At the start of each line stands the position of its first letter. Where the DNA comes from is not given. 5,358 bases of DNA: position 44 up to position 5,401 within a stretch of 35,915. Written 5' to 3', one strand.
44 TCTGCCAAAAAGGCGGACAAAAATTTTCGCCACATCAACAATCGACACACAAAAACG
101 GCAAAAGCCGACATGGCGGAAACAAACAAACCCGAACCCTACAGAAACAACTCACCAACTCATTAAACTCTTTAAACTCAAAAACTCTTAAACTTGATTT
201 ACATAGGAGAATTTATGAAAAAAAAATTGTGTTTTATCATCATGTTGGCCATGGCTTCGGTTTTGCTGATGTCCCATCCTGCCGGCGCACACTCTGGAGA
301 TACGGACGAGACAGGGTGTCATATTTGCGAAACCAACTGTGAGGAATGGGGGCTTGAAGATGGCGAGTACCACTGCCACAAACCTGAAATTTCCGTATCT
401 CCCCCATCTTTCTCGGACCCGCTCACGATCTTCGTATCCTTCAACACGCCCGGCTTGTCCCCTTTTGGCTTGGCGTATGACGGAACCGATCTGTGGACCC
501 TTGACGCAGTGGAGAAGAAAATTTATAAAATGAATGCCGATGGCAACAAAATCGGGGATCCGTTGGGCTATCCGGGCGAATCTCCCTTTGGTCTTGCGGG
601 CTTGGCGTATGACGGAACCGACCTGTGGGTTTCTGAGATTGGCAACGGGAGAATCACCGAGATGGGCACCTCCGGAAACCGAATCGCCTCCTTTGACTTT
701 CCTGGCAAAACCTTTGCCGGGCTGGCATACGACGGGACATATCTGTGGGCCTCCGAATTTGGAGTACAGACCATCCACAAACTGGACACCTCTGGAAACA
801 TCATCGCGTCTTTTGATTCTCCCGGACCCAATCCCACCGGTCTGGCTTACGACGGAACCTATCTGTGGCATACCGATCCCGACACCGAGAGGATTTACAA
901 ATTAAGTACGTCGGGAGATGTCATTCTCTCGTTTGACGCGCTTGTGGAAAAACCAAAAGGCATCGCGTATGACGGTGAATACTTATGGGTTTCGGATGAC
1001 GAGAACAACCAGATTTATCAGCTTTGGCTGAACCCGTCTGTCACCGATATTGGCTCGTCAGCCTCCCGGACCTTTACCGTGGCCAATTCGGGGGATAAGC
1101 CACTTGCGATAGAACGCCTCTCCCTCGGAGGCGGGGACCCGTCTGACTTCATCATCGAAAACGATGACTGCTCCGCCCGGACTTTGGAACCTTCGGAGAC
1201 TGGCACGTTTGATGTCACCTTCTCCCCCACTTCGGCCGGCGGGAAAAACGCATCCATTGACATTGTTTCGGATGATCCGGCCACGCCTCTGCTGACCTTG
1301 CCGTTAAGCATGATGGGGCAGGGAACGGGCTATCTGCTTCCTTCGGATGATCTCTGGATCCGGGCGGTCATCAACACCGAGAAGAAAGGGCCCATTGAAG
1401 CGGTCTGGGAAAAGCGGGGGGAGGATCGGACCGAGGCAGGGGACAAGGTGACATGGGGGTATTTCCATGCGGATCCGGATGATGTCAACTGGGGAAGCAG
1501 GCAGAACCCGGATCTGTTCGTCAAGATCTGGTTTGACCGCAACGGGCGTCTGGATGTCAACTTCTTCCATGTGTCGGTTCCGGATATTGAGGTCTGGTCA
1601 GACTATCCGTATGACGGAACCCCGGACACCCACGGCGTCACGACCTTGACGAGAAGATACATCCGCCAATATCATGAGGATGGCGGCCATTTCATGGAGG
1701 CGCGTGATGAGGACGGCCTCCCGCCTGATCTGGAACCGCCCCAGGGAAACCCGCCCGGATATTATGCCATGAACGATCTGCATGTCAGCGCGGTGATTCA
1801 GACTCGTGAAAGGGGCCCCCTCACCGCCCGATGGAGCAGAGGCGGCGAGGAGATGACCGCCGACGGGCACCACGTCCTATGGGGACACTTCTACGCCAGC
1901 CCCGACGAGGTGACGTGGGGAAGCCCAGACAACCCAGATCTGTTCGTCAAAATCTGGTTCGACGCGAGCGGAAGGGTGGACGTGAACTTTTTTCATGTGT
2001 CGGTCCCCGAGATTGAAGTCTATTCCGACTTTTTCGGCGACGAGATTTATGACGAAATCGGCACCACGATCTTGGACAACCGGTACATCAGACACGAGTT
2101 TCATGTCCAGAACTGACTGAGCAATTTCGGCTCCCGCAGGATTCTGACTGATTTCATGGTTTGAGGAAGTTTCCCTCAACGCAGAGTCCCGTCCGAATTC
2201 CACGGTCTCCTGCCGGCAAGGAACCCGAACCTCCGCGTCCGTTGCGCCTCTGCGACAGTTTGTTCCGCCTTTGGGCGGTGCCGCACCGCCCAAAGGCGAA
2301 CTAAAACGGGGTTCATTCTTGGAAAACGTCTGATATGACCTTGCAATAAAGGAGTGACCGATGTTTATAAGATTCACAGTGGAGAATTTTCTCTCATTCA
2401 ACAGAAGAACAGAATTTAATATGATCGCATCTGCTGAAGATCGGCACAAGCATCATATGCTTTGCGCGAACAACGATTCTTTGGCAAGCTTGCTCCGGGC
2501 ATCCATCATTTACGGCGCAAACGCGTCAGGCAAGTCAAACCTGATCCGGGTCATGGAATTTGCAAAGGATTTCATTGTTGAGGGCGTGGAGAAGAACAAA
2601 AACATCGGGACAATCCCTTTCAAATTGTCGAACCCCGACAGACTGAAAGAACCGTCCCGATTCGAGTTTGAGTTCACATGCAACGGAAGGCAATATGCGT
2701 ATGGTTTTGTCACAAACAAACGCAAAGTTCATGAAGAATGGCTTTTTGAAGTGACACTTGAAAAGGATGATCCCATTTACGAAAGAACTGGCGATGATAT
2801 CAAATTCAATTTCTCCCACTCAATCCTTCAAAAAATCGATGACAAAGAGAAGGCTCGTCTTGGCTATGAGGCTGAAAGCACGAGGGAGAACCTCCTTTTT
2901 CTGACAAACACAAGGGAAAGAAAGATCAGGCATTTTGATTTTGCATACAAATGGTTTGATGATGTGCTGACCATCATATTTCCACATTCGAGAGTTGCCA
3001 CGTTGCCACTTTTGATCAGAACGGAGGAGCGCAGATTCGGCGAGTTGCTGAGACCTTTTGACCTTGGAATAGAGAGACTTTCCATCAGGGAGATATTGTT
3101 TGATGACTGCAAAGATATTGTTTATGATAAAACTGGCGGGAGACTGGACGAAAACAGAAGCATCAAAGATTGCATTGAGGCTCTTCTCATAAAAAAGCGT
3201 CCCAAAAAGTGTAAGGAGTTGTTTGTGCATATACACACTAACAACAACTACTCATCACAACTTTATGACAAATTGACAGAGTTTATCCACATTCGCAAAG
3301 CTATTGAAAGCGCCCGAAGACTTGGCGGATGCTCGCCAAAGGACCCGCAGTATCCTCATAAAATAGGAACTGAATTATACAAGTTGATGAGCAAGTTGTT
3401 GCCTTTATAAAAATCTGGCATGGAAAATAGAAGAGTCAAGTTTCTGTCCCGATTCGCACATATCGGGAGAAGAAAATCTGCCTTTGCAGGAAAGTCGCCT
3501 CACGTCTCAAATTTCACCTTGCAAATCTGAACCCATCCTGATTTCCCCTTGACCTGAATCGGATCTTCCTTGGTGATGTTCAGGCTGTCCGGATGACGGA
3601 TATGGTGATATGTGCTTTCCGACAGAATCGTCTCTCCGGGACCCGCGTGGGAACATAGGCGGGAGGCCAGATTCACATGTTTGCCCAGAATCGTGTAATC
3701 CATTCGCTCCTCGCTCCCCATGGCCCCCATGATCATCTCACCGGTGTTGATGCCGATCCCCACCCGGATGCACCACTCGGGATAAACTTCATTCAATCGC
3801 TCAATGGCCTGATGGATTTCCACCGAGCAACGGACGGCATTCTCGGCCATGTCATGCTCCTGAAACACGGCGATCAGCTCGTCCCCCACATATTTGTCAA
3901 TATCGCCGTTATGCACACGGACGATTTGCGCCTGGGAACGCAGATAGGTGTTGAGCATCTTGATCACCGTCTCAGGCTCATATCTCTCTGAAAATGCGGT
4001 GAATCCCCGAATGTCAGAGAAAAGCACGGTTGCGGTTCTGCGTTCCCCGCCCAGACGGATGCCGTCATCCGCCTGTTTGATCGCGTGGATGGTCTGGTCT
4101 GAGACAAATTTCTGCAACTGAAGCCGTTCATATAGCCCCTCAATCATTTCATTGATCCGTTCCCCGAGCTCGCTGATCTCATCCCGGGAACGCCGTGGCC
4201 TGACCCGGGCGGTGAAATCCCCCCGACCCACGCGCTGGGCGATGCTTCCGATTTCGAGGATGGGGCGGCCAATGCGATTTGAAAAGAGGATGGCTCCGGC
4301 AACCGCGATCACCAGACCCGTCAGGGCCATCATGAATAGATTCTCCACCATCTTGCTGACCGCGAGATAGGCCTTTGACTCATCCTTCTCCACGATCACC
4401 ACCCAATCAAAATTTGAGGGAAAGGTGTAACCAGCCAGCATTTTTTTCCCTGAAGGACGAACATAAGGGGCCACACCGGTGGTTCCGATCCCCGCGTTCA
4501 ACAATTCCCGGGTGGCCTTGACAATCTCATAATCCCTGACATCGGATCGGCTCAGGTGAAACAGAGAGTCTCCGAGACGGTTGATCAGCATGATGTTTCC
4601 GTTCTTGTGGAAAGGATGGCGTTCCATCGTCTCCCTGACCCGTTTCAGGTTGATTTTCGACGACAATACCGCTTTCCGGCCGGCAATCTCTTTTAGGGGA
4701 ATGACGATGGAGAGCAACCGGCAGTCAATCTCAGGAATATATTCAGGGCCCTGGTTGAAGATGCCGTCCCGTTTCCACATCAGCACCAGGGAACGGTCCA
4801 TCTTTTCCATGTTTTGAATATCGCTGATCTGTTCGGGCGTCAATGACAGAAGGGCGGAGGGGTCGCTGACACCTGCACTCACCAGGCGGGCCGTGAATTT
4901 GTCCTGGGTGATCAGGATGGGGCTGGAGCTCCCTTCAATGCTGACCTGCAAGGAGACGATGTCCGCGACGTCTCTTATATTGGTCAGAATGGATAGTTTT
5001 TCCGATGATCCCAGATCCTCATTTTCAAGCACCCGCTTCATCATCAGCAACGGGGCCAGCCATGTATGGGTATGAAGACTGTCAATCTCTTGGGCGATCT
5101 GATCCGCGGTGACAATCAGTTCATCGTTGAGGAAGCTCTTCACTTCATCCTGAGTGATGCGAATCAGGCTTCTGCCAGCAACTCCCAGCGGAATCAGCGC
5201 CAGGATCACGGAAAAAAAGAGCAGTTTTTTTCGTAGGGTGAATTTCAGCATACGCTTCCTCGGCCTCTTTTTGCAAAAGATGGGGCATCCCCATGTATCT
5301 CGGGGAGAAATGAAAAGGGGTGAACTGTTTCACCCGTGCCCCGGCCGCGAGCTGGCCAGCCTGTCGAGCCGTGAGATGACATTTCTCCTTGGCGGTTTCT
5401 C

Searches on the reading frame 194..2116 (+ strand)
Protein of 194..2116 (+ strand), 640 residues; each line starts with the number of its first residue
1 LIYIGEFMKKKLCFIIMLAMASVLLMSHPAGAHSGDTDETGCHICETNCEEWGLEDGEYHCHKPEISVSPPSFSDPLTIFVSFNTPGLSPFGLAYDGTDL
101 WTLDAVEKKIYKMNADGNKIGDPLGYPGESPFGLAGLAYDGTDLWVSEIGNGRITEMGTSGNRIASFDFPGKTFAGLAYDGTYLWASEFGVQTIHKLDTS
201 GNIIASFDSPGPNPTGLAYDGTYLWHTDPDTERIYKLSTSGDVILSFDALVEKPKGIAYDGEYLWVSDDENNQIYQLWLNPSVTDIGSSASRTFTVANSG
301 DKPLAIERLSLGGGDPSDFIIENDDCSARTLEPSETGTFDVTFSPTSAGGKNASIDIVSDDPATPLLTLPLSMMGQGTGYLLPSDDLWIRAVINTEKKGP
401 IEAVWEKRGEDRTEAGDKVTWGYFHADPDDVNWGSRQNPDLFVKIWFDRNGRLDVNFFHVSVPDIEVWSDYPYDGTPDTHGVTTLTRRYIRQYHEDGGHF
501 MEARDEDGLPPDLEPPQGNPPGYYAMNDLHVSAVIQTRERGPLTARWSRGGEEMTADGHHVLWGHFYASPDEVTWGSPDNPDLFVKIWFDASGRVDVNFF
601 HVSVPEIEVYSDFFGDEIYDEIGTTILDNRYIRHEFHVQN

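Call 35: search_protein_families(library=pfam, proteins=[window:194-2116:+], max_evalue=0.00001)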
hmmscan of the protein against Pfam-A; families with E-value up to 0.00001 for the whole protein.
window:194-2116:+ (640 aa): 2 families
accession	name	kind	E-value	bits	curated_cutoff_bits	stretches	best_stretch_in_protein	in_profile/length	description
PF24684.1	Vgb_lyase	-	1.3e-10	41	50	1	98-283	66-255/290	Virginiamycin B lyase family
PF15780.11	ASH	-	3e-06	27.8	27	1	285-362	20-93/98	Abnormal spindle-like microcephaly-assoc'd, ASPM-SPD-2-Hydin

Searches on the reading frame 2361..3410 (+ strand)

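Call 35: search_protein_families(library=pfam, proteins=[window:2361-3410:+], max_evalue=0.00001)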
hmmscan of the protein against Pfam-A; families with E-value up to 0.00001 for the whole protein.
window:2361-3410:+ (349 aa): 1 family
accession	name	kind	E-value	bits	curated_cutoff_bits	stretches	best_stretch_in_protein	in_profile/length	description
PF13304.12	AAA_21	-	2e-21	77.8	27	1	49-234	3-187/304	AAA domain, putative AbiEii toxin, Type IV TA system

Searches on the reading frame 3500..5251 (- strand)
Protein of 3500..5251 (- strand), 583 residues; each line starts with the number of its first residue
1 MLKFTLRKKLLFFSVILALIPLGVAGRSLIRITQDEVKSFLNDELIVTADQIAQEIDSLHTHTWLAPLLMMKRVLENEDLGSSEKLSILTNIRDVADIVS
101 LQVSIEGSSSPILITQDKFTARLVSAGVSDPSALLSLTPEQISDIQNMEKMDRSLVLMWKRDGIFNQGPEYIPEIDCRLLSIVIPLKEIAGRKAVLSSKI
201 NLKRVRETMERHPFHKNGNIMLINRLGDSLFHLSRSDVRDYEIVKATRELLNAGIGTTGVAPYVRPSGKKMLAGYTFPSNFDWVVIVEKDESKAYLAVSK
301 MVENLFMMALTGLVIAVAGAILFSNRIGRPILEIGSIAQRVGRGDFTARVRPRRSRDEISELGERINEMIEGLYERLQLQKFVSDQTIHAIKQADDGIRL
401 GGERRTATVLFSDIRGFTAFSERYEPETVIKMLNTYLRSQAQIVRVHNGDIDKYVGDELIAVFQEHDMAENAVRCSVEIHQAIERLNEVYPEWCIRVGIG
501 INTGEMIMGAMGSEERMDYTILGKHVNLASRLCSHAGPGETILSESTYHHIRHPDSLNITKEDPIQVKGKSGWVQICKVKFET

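Call 35: search_protein_families(library=pfam, proteins=[window:3500-5251:-], max_evalue=0.00001)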
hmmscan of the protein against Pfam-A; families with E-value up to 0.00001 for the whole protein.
window:3500-5251:- (583 aa): 2 families
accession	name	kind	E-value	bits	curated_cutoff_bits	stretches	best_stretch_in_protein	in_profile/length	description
PF00211.25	Guanylate_cyc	-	8e-25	87.9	21.9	1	406-571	8-174/183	Adenylate and Guanylate cyclase catalytic domain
PF00672.30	HAMP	-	1.4e-11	44.9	25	1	322-373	1-51/53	HAMP domain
